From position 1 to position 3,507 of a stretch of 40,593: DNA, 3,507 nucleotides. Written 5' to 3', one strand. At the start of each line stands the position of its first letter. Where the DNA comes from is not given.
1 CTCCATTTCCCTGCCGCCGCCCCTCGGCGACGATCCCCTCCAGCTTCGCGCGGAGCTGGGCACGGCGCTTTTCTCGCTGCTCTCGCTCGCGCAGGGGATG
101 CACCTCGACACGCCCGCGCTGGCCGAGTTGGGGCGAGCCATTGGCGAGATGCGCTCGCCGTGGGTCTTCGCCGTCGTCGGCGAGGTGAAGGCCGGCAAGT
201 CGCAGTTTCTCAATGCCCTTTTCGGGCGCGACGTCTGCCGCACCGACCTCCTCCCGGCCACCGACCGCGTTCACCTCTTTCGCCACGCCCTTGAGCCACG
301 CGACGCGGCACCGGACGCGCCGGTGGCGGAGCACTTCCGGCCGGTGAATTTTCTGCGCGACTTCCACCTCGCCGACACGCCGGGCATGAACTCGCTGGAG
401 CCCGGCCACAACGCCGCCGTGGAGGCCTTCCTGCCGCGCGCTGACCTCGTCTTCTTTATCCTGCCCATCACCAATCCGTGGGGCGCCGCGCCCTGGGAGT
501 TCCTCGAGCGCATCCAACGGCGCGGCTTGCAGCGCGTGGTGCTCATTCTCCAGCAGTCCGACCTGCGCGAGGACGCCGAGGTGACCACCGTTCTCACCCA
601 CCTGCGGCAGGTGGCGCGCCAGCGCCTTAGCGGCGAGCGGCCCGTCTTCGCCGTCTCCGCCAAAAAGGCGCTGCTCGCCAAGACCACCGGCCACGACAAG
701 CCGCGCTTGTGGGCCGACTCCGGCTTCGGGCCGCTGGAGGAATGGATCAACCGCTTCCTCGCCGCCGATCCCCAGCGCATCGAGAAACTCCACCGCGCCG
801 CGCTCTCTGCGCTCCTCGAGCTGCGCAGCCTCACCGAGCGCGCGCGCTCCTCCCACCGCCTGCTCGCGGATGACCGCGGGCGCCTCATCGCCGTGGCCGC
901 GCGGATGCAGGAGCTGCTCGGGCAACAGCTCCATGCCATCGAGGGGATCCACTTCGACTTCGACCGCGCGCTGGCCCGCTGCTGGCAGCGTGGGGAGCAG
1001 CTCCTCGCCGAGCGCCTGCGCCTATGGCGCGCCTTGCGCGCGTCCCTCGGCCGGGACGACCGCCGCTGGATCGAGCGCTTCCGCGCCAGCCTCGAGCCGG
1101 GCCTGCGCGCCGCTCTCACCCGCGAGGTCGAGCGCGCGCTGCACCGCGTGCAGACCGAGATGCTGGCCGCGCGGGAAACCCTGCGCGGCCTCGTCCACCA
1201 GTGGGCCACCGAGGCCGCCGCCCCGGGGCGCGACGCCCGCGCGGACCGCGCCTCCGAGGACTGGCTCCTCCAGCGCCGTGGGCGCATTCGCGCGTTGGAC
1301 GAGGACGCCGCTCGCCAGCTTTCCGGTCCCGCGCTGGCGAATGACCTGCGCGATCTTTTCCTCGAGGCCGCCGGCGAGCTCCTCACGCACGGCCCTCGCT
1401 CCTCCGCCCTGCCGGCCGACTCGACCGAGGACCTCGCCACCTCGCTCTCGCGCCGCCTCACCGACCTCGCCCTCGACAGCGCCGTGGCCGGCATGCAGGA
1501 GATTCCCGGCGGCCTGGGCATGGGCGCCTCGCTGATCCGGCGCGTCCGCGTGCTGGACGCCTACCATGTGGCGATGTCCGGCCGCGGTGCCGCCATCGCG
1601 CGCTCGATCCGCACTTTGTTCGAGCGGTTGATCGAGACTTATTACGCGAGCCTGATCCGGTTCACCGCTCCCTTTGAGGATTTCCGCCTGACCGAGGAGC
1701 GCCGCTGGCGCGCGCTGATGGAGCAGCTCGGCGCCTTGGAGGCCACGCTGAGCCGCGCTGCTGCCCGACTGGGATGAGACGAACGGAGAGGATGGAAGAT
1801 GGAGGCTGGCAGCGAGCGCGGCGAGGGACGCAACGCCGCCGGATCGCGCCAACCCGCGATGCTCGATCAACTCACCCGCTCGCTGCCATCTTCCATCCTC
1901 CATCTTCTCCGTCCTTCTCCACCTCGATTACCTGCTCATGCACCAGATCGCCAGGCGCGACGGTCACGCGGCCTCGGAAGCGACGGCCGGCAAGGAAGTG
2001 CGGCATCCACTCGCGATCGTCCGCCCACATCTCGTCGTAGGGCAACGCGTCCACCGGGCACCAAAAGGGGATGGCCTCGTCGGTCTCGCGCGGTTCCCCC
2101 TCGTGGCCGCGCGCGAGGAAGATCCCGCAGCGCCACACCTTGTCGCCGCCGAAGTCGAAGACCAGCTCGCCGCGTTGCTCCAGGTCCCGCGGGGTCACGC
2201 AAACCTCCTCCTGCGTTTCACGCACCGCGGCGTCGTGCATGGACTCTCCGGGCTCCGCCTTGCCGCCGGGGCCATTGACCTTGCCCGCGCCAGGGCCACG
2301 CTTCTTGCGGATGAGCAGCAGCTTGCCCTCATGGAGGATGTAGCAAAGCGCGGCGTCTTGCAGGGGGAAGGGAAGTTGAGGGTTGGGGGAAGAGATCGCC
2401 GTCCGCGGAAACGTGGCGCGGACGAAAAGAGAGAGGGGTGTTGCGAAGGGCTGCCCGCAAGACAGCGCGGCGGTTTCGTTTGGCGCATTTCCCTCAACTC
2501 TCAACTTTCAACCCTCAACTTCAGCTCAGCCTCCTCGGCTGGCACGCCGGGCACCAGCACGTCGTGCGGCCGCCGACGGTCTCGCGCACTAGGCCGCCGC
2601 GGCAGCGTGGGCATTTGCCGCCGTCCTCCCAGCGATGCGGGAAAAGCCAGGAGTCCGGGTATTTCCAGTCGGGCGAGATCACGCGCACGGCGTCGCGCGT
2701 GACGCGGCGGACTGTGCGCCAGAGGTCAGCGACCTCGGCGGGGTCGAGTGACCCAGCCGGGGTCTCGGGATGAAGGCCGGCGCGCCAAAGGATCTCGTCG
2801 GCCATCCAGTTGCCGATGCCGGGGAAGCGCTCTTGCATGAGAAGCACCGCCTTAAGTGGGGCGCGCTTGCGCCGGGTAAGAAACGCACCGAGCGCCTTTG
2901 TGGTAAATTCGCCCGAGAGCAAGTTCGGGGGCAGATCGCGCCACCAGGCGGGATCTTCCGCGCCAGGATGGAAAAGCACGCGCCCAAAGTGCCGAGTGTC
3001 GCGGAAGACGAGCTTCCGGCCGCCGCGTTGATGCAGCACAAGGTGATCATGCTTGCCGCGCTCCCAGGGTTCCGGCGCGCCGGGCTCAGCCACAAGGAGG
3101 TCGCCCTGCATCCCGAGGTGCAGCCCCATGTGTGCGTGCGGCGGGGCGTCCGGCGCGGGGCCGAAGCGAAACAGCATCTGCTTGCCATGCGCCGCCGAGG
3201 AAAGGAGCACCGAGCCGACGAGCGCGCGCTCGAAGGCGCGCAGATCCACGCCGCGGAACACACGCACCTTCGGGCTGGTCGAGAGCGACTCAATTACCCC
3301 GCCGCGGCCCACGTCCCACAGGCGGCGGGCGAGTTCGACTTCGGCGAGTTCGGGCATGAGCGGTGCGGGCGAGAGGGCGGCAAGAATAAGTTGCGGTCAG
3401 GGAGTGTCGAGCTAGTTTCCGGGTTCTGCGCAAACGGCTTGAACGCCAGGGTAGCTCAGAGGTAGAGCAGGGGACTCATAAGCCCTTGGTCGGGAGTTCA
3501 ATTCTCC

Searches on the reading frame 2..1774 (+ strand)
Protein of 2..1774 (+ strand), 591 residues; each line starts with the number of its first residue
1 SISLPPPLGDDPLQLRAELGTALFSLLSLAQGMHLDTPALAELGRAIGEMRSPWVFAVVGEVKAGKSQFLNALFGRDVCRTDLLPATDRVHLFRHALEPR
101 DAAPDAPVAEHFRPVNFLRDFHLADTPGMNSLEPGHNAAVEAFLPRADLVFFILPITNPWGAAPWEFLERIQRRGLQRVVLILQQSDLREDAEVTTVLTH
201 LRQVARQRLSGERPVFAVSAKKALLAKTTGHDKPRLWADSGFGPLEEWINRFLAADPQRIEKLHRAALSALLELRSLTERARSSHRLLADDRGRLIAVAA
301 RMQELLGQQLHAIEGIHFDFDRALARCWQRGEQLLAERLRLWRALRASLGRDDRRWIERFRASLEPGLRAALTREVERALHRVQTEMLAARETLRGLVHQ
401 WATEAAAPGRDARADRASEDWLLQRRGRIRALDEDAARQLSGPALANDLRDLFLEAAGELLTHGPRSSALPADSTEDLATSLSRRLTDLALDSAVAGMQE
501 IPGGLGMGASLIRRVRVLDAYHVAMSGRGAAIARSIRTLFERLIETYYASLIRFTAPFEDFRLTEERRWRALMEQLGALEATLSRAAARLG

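Call 46: search_protein_families(library=pfam, proteins=[window:2-1774:+], max_evalue=0.001)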
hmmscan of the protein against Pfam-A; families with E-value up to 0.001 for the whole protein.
window:2-1774:+ (591 aa): 2 families
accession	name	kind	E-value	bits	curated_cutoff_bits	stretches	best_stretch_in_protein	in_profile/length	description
PF00350.29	Dynamin_N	-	2.1e-13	51.1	27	2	57-96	2-41/168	Dynamin family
PF01926.29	MMR_HSR1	-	5e-07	30.3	21.9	1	56-173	2-102/113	50S ribosome-binding GTPase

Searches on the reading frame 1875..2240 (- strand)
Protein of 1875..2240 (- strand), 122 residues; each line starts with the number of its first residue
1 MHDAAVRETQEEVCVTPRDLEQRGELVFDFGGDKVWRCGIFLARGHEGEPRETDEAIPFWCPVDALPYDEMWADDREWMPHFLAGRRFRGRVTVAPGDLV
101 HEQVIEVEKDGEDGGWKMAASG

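Call 46: search_protein_families(library=pfam, proteins=[window:1875-2240:-], max_evalue=0.001)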
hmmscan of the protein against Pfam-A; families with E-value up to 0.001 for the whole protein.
window:1875-2240:- (122 aa): 1 family
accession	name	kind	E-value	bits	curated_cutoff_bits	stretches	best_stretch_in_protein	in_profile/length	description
PF00293.34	NUDIX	-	4.3e-08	33.7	21.1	1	3-82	46-134/134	NUDIX domain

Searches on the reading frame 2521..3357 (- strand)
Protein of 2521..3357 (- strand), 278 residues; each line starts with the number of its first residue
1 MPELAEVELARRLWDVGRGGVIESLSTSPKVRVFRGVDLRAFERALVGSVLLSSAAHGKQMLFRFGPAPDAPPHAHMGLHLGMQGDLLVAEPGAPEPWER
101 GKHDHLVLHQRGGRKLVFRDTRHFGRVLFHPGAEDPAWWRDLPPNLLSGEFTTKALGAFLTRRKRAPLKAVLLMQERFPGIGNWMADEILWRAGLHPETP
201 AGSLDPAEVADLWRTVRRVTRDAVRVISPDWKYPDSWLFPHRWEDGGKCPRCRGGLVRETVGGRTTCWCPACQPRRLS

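Call 46: search_protein_families(library=pfam, proteins=[window:2524-3357:-], max_evalue=0.001)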
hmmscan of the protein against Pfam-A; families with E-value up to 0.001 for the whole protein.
window:2524-3357:- (278 aa): 3 families
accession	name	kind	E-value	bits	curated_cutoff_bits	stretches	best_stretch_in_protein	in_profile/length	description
PF01149.29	Fapy_DNA_glyco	-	4.9e-21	76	25.5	1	1-127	1-117/117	Formamidopyrimidine-DNA glycosylase N-terminal domain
PF06831.19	H2TH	-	3.8e-16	59.3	34.7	1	144-225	3-83/93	Formamidopyrimidine-DNA glycosylase H2TH domain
PF06827.20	zf-FPG_IleRS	-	6.9e-05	23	21.3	1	246-275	1-30/30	Zinc finger found in FPG and IleRS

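Call 55: find_encoding_contigs(protein=window:2521-3357:-, flank=10000, max_places=4)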
Protein window:2521-3357:- (278 aa): 2 contigs read that carry it; 1 place shown.
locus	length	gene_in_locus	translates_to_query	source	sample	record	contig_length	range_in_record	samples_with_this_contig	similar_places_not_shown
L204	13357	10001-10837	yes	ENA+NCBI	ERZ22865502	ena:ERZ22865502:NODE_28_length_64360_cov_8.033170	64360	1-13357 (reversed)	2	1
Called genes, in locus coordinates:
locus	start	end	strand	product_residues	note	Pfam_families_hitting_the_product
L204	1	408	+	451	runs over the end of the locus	PF08521:2CSK_N (faint), PF00672:HAMP, PF00512:HisKA, PF02518:HATPase_c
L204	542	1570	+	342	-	-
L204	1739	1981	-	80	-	PF13619:KTSC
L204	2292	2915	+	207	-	PF03938:OmpH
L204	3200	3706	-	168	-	-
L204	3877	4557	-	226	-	PF04542:Sigma70_r2 (weak), PF04545:Sigma70_r4 (weak), PF08281:Sigma70_r4_2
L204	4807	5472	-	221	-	PF01844:HNH (weak), PF13395:HNH_4, PF14279:HNH_5 (weak)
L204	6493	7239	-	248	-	-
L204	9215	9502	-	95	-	-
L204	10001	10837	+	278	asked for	PF01149:Fapy_DNA_glyco, PF06831:H2TH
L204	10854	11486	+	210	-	PF00293:NUDIX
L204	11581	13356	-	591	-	?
